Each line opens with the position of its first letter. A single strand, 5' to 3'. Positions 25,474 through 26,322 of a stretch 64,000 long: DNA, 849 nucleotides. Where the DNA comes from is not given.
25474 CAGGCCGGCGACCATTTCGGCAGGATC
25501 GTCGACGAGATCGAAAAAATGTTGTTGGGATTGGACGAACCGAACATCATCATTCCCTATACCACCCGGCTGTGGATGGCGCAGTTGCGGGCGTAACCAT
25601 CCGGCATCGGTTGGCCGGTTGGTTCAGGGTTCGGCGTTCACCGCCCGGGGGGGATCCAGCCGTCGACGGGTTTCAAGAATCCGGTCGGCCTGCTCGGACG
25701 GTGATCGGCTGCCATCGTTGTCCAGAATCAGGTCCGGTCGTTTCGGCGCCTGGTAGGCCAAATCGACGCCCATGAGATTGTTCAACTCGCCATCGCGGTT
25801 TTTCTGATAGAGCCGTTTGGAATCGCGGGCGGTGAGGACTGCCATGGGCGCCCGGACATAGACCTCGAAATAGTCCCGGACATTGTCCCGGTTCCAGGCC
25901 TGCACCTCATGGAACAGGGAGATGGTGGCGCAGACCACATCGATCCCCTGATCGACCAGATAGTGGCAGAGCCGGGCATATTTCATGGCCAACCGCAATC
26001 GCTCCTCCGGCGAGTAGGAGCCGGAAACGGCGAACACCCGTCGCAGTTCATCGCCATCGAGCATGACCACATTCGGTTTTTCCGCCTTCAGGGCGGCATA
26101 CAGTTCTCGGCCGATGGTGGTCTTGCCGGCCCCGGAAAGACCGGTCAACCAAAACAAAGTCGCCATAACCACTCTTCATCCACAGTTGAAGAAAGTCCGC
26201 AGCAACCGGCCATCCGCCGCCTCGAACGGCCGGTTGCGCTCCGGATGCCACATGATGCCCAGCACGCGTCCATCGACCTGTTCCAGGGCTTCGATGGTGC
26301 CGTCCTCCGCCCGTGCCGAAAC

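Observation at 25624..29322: Strong sigma-54-type promoter drives a dikinase - amidotransferase - APS kinase operon; PAPS supply appears only half-encoded here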

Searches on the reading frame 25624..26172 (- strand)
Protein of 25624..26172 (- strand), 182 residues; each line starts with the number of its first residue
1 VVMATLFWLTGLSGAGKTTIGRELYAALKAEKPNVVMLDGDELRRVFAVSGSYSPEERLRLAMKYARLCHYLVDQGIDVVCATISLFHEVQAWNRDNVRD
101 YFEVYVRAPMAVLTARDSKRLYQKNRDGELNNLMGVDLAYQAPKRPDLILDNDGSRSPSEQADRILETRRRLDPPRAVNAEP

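Call 5: search_protein_families(library=pfam, proteins=[window:25624-26172:-], max_evalue=0.01)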
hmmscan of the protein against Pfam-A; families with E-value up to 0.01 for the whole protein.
window:25624-26172:- (182 aa): 6 families
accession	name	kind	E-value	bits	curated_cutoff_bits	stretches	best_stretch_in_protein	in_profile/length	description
PF01583.26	APS_kinase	-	7.8e-34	117.3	21.1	1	5-151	3-152/152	Adenylylsulphate kinase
PF13671.12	AAA_33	-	3.9e-07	30.9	27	1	6-127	1-125/143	AAA domain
PF13238.12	AAA_18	-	4.3e-07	30.9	29.4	1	9-128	3-119/128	AAA domain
PF06414.18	Zeta_toxin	-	1.1e-05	25.4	22.3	1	9-81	21-100/199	Zeta toxin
PF08433.16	KTI12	-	0.0039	17.2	22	1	6-44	3-41/271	Chromatin associated protein KTI12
PF13401.12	AAA_22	-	0.0058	17.4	27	1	7-37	8-38/130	AAA domain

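Call 12: search_protein_families(library=ncbifam, proteins=[window:25624-26172:-], max_evalue=0.001)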
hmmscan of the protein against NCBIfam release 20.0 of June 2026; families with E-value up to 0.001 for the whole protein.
window:25624-26172:- (182 aa): 7 families
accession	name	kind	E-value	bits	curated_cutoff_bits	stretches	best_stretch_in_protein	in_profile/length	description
NF004041.0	PRK05541.1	subfamily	1.6e-57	194.4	127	1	5-168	8-169/176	adenylyl-sulfate kinase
TIGR00455.1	apsK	equivalog_domain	5.3e-35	120.7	138.7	1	5-167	19-182/184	adenylyl-sulfate kinase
NF002059.0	PRK00889.1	subfamily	2e-33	115.5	244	1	5-168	6-168/177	adenylyl-sulfate kinase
NF004035.0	PRK05506.1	subfamily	1.2e-31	109.7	715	1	5-169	461-626/632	bifunctional sulfate adenylyltransferase subunit 1/adenylylsulfate kinase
NF003013.0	PRK03846.1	subfamily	5.3e-30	104.6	163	1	5-166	29-191/202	adenylyl-sulfate kinase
NF004040.0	PRK05537.1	equivalog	2.3e-27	95.7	669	1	7-167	399-562/572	bifunctional sulfate adenylyltransferase/adenylylsulfate kinase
TIGR03574.1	selen_PSTK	equivalog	4e-06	26.4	290.5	1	7-120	2-116/249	L-seryl-tRNA(Sec) kinase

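Call 15: search_solved_structures(query=window:25624-26172:-, max_evalue=0.001)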
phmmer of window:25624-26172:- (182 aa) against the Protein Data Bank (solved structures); distinct sequences matched with E-value up to 0.001: 24.
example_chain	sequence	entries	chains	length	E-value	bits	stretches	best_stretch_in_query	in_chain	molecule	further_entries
7yq0_A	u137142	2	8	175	6e-25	91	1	3-167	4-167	Adenylyl-sulfate kinase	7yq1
2yvu_A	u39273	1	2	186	3e-24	88.8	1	6-155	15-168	Probable adenylyl-sulfate kinase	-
5cb6_A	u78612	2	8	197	1.5e-23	86.5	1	6-151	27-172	Probable adenylyl-sulfate kinase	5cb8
2pey_A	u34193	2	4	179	2e-22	82.9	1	6-155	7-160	Bifunctional 3'-phosphoadenosine 5'-phosphosulfate synthetase 1 (PAPS synthetase 1) (PAPSS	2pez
8a8h_A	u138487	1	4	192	2.6e-22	82.5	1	7-172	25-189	APS kinase from Methanothermococcus thermolithotrophicus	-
2ofw_A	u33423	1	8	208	3e-22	82.3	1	6-155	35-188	APS kinase domain of the PAPS synthetase 1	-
2ofx_A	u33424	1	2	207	3.4e-22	82.1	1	7-155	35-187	Bifunctional 3'-phosphoadenosine 5'-phosphosulfate synthetase 1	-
8i1m_A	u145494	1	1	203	4.4e-22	81.7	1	7-155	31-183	PAPSS1 protein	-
1x6v_B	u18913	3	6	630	2.7e-21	79.2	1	7-155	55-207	Bifunctional 3'-phosphoadenosine 5'-phosphosulfate synthetase 1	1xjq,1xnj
2gks_A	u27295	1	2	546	7.1e-20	74.5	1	7-169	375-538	Bifunctional SAT/APS kinase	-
4bzq_A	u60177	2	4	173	1.5e-19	73.5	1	7-167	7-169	BIFUNCTIONAL ENZYME CYSN/CYSC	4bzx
4bzp_A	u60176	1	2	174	1.6e-19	73.4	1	7-167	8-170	BIFUNCTIONAL ENZYME CYSN/CYSC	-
8i1n_A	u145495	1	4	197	2.9e-19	72.6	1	7-155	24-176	Bifunctional 3'-phosphoadenosine 5'-phosphosulfate synthase 2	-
2ax4_A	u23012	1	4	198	2.9e-19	72.5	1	7-155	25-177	Bifunctional 3'-phosphoadenosine 5'-phosphosulfate synthetase 2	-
4rfv_A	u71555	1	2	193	3.1e-19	72.5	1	7-167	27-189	Bifunctional enzyme CysN/CysC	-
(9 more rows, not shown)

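Call 53: search_solved_structures(query=window:25624-26166:-, max_evalue=1e-18, show_alignments=4)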
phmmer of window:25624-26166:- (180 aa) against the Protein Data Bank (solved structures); distinct sequences matched with E-value up to 1e-18: 16.
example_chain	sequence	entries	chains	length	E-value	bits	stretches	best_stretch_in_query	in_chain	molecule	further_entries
7yq0_A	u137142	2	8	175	8.7e-25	90.5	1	2-165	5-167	Adenylyl-sulfate kinase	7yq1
2yvu_A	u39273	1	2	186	3.5e-24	88.6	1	4-153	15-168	Probable adenylyl-sulfate kinase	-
5cb6_A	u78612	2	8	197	1.7e-23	86.3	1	4-149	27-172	Probable adenylyl-sulfate kinase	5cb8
2pey_A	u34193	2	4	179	2.3e-22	82.6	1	5-153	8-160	Bifunctional 3'-phosphoadenosine 5'-phosphosulfate synthetase 1 (PAPS synthetase 1) (PAPSS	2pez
8a8h_A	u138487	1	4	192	2.8e-22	82.4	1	5-170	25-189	APS kinase from Methanothermococcus thermolithotrophicus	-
2ofw_A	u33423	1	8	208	3.3e-22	82.1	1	5-153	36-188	APS kinase domain of the PAPS synthetase 1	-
2ofx_A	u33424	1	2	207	3.6e-22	82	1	5-153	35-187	Bifunctional 3'-phosphoadenosine 5'-phosphosulfate synthetase 1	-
8i1m_A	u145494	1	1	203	4.7e-22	81.6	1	5-153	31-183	PAPSS1 protein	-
1x6v_B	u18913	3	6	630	2.9e-21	79.1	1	5-153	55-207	Bifunctional 3'-phosphoadenosine 5'-phosphosulfate synthetase 1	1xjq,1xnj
2gks_A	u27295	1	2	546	7.5e-20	74.5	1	5-167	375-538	Bifunctional SAT/APS kinase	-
4bzq_A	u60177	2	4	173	1.6e-19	73.4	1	5-165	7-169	BIFUNCTIONAL ENZYME CYSN/CYSC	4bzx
4bzp_A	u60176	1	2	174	1.6e-19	73.4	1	5-165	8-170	BIFUNCTIONAL ENZYME CYSN/CYSC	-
8i1n_A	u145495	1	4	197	3.1e-19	72.5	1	5-153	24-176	Bifunctional 3'-phosphoadenosine 5'-phosphosulfate synthase 2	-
2ax4_A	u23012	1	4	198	3.1e-19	72.4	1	5-153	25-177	Bifunctional 3'-phosphoadenosine 5'-phosphosulfate synthetase 2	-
4rfv_A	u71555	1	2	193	3.2e-19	72.4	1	5-165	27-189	Bifunctional enzyme CysN/CysC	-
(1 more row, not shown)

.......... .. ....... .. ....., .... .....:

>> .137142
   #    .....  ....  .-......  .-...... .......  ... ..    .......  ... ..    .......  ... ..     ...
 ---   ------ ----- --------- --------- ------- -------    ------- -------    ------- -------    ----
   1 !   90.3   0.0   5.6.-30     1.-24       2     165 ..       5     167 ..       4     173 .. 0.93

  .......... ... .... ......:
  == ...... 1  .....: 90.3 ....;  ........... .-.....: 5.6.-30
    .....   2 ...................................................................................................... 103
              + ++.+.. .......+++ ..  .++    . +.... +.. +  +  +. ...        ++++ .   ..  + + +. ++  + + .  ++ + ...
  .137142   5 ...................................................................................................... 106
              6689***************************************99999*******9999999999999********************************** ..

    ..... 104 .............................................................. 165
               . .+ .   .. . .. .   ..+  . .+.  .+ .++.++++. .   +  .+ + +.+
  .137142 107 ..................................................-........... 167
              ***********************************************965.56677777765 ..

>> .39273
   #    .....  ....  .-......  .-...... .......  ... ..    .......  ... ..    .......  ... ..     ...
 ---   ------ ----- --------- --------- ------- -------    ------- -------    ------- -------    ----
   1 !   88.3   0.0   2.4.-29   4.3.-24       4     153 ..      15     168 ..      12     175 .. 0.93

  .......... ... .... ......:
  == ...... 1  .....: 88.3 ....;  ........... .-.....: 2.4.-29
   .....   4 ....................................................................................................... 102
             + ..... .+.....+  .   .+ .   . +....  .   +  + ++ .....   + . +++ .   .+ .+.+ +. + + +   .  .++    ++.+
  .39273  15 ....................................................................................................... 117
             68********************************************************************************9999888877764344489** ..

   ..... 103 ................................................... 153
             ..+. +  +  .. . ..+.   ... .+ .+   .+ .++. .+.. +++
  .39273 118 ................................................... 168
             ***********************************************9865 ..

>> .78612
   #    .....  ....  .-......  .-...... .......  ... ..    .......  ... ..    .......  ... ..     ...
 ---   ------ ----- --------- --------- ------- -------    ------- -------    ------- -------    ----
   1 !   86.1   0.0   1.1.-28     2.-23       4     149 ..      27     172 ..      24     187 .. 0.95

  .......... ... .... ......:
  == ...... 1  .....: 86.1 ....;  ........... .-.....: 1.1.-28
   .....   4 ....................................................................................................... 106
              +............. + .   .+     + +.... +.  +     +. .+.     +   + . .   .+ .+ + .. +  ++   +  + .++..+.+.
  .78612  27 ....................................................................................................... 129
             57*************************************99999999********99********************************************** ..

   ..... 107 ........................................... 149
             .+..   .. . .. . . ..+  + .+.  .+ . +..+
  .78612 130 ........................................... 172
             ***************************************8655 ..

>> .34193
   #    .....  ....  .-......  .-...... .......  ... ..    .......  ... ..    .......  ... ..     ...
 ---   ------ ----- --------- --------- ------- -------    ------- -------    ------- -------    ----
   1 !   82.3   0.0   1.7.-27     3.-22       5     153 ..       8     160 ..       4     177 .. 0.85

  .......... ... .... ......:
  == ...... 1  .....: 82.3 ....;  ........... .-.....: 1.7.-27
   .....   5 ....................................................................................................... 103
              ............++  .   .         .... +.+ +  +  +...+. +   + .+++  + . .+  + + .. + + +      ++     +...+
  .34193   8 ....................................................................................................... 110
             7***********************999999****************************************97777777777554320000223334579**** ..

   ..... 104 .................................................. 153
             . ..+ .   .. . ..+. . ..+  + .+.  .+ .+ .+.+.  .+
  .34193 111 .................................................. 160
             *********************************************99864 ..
